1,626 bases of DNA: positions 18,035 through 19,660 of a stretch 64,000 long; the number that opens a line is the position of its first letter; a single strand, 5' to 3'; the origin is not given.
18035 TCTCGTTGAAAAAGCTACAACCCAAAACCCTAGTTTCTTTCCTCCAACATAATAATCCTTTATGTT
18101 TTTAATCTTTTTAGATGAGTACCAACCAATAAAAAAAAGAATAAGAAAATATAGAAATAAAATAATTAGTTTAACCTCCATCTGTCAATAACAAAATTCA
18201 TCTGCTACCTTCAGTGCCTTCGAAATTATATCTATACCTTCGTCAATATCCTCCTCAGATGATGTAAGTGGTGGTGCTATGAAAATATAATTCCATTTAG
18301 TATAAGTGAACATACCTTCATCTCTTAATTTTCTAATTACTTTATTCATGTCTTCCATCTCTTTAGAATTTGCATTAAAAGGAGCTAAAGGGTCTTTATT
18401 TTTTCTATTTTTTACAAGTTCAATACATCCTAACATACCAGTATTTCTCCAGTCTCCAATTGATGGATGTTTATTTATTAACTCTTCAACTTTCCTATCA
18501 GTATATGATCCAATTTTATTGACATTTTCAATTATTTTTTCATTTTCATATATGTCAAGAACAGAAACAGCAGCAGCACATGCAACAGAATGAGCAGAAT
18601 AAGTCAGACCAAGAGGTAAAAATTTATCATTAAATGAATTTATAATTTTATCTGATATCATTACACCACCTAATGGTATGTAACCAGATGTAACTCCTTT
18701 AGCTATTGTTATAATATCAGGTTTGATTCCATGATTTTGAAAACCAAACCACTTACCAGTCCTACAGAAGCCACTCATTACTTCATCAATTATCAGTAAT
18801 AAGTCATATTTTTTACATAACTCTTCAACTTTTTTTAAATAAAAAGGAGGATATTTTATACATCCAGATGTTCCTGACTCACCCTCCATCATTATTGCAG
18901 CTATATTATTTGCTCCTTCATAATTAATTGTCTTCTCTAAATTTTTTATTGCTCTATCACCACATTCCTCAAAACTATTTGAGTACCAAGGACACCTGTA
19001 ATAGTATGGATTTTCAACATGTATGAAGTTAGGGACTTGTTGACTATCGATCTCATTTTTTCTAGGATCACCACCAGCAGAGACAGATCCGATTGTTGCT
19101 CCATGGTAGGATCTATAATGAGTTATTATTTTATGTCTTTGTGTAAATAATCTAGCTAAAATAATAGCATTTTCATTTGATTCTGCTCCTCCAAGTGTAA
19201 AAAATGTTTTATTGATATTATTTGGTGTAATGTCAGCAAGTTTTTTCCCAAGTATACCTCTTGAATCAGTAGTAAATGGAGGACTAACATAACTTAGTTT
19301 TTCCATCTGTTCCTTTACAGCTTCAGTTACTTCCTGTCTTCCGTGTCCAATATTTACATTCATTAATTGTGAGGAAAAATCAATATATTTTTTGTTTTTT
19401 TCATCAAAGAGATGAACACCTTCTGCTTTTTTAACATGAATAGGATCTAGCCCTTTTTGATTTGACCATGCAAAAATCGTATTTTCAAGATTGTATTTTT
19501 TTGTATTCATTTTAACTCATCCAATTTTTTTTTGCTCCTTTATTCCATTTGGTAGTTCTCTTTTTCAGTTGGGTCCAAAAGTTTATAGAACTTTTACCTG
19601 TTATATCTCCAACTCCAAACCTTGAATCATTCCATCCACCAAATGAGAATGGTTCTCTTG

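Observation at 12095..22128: Six-gene operon couples an exported DmpA/BapA-type aminopeptidase to uptake and a complete beta-alanine-type catabolic route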

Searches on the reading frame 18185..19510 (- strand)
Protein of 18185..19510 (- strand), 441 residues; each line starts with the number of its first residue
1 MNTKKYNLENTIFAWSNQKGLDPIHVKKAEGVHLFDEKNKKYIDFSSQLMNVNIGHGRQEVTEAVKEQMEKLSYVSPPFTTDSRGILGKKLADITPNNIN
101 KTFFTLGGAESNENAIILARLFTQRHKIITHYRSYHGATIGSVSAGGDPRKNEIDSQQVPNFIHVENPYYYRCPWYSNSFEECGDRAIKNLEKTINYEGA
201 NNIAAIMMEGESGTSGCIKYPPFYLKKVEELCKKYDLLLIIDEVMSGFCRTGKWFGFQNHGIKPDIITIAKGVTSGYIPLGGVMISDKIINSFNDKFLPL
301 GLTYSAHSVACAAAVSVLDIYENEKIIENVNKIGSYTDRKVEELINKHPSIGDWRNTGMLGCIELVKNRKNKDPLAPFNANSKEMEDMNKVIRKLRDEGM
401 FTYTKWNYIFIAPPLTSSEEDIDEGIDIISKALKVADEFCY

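Call 4: search_protein_families(library=pfam, proteins=[window:18185-19510:-], max_evalue=0.001)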
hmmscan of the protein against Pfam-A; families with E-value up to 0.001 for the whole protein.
window:18185-19510:- (441 aa): 2 families
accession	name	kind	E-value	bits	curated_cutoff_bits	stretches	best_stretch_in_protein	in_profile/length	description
PF00202.27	Aminotran_3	-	7.6e-88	295.3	30.5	1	23-433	10-403/403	Aminotransferase class-III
PF01212.27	Beta_elim_lyase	-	0.00052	19.9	27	1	104-242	52-168/288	Beta-eliminating lyase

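Call 5: search_protein_families(library=ncbifam, proteins=[window:18185-19510:-], max_evalue=0.001)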
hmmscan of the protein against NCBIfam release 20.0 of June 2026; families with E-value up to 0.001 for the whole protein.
window:18185-19510:- (441 aa): 72 families (the best 25 are shown)
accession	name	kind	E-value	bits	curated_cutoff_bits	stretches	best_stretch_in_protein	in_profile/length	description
NF004718.0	PRK06062.1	subfamily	8.2e-146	486.1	472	1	7-438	23-451/454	hypothetical protein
NF005682.0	PRK07480.1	subfamily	7e-101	338.2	510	1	26-435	39-451/459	aminotransferase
NF005683.0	PRK07481.1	subfamily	8.4e-97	325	575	1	18-436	24-450/453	hypothetical protein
NF005102.0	PRK06541.1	equivalog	2.5e-94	316.4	574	1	24-434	36-454/460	aspartate aminotransferase family protein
NF005447.0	PRK07036.1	equivalog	1.2e-92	311.1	618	1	23-435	36-454/468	aminotransferase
NF005812.0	PRK07678.1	subfamily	7.5e-91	305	488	1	23-434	30-448/451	aminotransferase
NF006228.0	PRK08360.1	equivalog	8e-91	304.9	608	1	10-434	11-425/443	aspartate aminotransferase family protein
NF004767.0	PRK06105.1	subfamily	1.4e-88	297.5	517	1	21-435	29-449/460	aminotransferase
NF005685.0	PRK07483.1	equivalog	9.8e-88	294.9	485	1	24-435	14-437/444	aspartate aminotransferase family protein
NF005684.0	PRK07482.1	subfamily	1.6e-87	294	687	1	23-434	33-453/464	hypothetical protein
NF005375.0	PRK06917.1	equivalog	5.1e-85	285.9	535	1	26-434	18-437/448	aspartate aminotransferase family protein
NF005993.0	PRK08117.1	subfamily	1.9e-84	283.8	574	1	6-434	9-428/433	aspartate aminotransferase family protein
NF004426.0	PRK05769.1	equivalog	2e-83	280.6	552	1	22-435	36-439/441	acetyl ornithine aminotransferase family protein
NF052567.1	OmAmTferAptACaul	equivalog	2.9e-82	276.7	500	1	15-434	11-429/431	omega-aminotransferase AptA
NF049939.1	HyAminethphonNHLyPbfA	equivalog_domain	5.7e-80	268.9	525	1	26-434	47-440/442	(R)-1-hydroxy-2-aminoethylphosphonate ammonia-lyase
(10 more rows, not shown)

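Call 7: search_solved_structures(query=window:18185-19510:-, show_alignments=0)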
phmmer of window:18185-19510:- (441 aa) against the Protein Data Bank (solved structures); distinct sequences matched with E-value up to 0.001: 193 (the best 60 are shown).
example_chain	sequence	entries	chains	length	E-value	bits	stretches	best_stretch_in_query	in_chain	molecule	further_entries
6jix_B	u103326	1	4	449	6.2e-96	325.3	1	10-438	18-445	taurine:2-oxoglutarate aminotransferase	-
6io1_A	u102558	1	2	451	2.5e-78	267.3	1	23-433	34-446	Aminotransferase, class III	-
5ti8_A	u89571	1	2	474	1.5e-75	258.1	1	14-433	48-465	Aminotransferase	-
6s54_A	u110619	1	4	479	1.3e-74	255.1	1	22-433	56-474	Aspartate aminotransferase family protein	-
6fyq_A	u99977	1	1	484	1.6e-74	254.7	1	19-435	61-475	amine transaminase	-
9j4z_A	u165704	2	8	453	4.8e-70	240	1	20-434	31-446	Polyamine:pyruvate transaminase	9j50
6hx9_B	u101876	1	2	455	6.7e-70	239.5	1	20-434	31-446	Aspartate aminotransferase family protein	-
7qx0_A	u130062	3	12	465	2e-66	228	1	26-436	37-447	Aminotransferase TR2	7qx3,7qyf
7qyg_A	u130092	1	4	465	2.7e-66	227.6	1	26-436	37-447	Aminotransferase TR2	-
21ft_A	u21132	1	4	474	2.8e-65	224.3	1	15-438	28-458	Gamma-aminobutyrate transaminase POP2, mitochondrial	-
3fcr_A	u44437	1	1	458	3e-65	224.2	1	26-383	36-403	putative aminotransferase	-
3n5m_A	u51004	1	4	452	3.3e-65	224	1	27-428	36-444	Adenosylmethionine-8-amino-7-oxononanoate aminotransferase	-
4a6r_A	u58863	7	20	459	4e-65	223.8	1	26-434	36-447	OMEGA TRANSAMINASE | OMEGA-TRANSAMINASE | AMINOTRANSFERASE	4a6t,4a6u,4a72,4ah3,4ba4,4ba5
6snu_A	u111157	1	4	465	4.2e-65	223.7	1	26-434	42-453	Aspartate aminotransferase family protein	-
6s4g_A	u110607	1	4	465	4.2e-65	223.7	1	26-434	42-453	Probable aminotransferase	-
3a8u_X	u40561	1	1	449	1.3e-55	192.4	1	22-380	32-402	Omega-amino acid--pyruvate aminotransferase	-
4b98_A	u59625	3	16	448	5.2e-52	180.5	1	21-383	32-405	BETA-ALANINE--PYRUVATE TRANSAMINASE | BETA-ALANINE-PYRUVATE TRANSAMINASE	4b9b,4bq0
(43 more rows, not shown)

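Call 26: find_homologous_proteins(query=window:18185-19510:-, max_evalue=1e-20)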
Query window:18185-19510:- (441 aa): 7976 proteins with E <= 1e-20 among 8000 candidates; the best 120 are listed.
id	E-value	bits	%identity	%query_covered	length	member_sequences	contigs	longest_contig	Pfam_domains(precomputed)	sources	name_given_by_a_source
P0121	0.0e+0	1016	99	100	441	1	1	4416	PF00202.28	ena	-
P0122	0.0e+0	1010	99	100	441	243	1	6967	PF00202.28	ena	-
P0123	2.3e-281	951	99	94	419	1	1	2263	PF00202.28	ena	-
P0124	4.3e-276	934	90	100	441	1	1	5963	PF00202.28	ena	-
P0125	2.7e-275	931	89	100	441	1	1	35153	PF00202.28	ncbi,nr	ncbi:MAG: aspartate aminotransferase family protein [Flammeovirgaceae bacterium]|nr:aspartate aminot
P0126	3.3e-275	931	89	100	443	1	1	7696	PF00202.28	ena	-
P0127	3.5e-275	931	89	100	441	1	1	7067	PF00202.28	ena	-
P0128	3.8e-275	931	89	100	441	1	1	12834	PF00202.28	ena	-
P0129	1.9e-274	929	89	100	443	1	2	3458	PF00202.28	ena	-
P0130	8.5e-274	926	89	100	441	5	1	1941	PF00202.28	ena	-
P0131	1.4e-273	926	88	100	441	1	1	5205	PF00202.28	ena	-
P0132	3.3e-273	924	88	100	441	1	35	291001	PF00202.28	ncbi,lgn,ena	ncbi:MAG: aminotransferase class III-fold pyridoxal phosphate-dependent enzyme [Cytophagales bacteri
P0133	3.7e-273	924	88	100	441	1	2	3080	PF00202.28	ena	-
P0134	3.9e-273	924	88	100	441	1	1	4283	PF00202.28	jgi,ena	-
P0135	4.6e-273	924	88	100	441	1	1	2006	PF00202.28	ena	-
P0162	2.2e-249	846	81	99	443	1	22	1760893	PF00155.28,PF00202.28,PF01212.28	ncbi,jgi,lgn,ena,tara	tara:strand:- start:1242 stop:2573 length:1332 start_codon:yes stop_codon:yes gene_type:complete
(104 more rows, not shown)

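Call 27: find_encoding_contigs(protein=P0162, flank=10000, max_places=3)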
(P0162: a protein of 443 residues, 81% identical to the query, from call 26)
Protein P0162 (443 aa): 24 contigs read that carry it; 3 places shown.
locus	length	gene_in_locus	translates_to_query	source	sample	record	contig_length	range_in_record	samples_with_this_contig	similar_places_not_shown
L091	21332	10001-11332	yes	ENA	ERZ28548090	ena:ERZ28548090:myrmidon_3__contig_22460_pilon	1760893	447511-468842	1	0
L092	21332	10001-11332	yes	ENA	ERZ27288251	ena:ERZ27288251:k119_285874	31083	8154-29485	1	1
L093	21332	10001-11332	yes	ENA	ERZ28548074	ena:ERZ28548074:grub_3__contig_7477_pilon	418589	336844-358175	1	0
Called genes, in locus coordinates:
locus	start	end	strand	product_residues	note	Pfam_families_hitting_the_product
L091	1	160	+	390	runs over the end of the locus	PF03576:Peptidase_S58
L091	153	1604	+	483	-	PF00171:Aldedh, PF05893:LuxC (weak)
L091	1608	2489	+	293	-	PF04962:KduI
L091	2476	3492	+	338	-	PF00294:PfkB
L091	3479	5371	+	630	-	PF02776:TPP_enzyme_N, PF00205:TPP_enzyme_M, PF02775:TPP_enzyme_C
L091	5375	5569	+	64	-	-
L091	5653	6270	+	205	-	PF01261:AP_endonuc_2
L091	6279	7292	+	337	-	PF01408:GFO_IDH_MocA, PF02894:GFO_IDH_MocA_C, PF22725:GFO_IDH_MocA_C3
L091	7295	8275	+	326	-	PF00474:SSF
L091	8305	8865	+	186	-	PF00474:SSF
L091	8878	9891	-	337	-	PF01408:GFO_IDH_MocA, PF02894:GFO_IDH_MocA_C, PF22725:GFO_IDH_MocA_C3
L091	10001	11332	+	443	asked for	PF00202:Aminotran_3, PF01212:Beta_elim_lyase (weak), PF00155:Aminotran_1_2 (weak)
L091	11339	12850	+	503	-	PF00474:SSF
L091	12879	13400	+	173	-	PF07969:Amidohydro_3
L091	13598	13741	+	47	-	-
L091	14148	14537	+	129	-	PF07969:Amidohydro_3, PF01979:Amidohydro_1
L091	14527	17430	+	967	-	PF14870:PSII_BNR (faint), PF02012:BNR (faint), PF15902:Sortilin-Vps10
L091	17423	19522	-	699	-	PF26550:Tricorn_2nd (faint), PF26549:Tricorn_N (weak), PF07676:PD40 (weak), PF12697:Abhydrolase_6 (faint), PF00930:DPPIV_N (weak), PF20434:BD-FAE, PF01738:DLH, PF00326:Peptidase_S9, +4 more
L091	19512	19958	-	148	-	-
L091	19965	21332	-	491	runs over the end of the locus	PF00450:Peptidase_S10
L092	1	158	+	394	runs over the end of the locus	PF03576:Peptidase_S58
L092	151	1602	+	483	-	PF00171:Aldedh, PF05893:LuxC (weak)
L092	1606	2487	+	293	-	PF04962:KduI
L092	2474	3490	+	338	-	PF00294:PfkB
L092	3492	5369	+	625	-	PF02776:TPP_enzyme_N, PF00205:TPP_enzyme_M, PF02775:TPP_enzyme_C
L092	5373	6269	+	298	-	PF01261:AP_endonuc_2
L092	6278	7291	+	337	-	PF01408:GFO_IDH_MocA, PF02894:GFO_IDH_MocA_C, PF22725:GFO_IDH_MocA_C3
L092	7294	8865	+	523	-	PF00474:SSF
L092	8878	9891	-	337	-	PF01408:GFO_IDH_MocA, PF02894:GFO_IDH_MocA_C, PF22725:GFO_IDH_MocA_C3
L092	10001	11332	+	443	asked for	PF00202:Aminotran_3, PF01212:Beta_elim_lyase (weak), PF00155:Aminotran_1_2 (weak)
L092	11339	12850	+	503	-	PF00474:SSF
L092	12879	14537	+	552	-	PF07969:Amidohydro_3, PF01979:Amidohydro_1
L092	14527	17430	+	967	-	PF14870:PSII_BNR (faint), PF02012:BNR (faint), PF15902:Sortilin-Vps10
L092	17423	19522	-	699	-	PF26550:Tricorn_2nd (faint), PF26549:Tricorn_N (weak), PF07676:PD40 (weak), PF12697:Abhydrolase_6 (faint), PF00930:DPPIV_N (weak), PF20434:BD-FAE, PF01738:DLH, PF00326:Peptidase_S9, +3 more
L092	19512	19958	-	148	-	-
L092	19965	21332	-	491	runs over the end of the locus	PF00450:Peptidase_S10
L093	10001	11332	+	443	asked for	PF00202:Aminotran_3, PF01212:Beta_elim_lyase (weak), PF00155:Aminotran_1_2 (weak)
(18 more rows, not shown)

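Call 28: find_encoding_contigs(protein=P0132, flank=10000, max_places=3)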
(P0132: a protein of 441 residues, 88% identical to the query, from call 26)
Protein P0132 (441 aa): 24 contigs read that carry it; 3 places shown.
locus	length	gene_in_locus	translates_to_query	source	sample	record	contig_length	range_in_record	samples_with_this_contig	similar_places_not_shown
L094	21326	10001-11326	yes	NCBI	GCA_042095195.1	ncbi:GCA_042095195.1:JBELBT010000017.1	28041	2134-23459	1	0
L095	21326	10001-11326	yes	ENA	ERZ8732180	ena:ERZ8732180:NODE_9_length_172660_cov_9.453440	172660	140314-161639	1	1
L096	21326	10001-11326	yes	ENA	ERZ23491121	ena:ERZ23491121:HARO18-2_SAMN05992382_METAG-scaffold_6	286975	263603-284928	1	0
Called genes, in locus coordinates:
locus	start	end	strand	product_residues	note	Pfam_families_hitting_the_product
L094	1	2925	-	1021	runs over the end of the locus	-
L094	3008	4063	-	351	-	-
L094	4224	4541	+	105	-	-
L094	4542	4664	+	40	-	-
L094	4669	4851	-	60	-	PF04024:PspC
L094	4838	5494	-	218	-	-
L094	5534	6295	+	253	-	PF13483:Lactamase_B_3 (faint)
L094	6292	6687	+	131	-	-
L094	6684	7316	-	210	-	PF03006:HlyIII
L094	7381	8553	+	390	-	PF03576:Peptidase_S58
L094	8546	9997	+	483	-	PF00171:Aldedh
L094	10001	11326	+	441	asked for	PF00202:Aminotran_3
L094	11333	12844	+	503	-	PF00474:SSF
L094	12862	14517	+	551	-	PF07969:Amidohydro_3, PF01979:Amidohydro_1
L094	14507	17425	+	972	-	PF14870:PSII_BNR (faint), PF02012:BNR (faint), PF15902:Sortilin-Vps10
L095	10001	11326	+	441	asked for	PF00202:Aminotran_3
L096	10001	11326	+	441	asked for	PF00202:Aminotran_3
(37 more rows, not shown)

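Call 32: search_solved_structures(query=window:18185-19510:-, show_alignments=1, max_evalue=1e-90)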
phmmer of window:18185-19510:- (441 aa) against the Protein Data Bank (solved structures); distinct sequences matched with E-value up to 1e-90: 1.
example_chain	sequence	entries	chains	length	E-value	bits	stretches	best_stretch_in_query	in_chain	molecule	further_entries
6jix_B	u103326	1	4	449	6.2e-96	325.3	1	10-438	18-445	taurine:2-oxoglutarate aminotransferase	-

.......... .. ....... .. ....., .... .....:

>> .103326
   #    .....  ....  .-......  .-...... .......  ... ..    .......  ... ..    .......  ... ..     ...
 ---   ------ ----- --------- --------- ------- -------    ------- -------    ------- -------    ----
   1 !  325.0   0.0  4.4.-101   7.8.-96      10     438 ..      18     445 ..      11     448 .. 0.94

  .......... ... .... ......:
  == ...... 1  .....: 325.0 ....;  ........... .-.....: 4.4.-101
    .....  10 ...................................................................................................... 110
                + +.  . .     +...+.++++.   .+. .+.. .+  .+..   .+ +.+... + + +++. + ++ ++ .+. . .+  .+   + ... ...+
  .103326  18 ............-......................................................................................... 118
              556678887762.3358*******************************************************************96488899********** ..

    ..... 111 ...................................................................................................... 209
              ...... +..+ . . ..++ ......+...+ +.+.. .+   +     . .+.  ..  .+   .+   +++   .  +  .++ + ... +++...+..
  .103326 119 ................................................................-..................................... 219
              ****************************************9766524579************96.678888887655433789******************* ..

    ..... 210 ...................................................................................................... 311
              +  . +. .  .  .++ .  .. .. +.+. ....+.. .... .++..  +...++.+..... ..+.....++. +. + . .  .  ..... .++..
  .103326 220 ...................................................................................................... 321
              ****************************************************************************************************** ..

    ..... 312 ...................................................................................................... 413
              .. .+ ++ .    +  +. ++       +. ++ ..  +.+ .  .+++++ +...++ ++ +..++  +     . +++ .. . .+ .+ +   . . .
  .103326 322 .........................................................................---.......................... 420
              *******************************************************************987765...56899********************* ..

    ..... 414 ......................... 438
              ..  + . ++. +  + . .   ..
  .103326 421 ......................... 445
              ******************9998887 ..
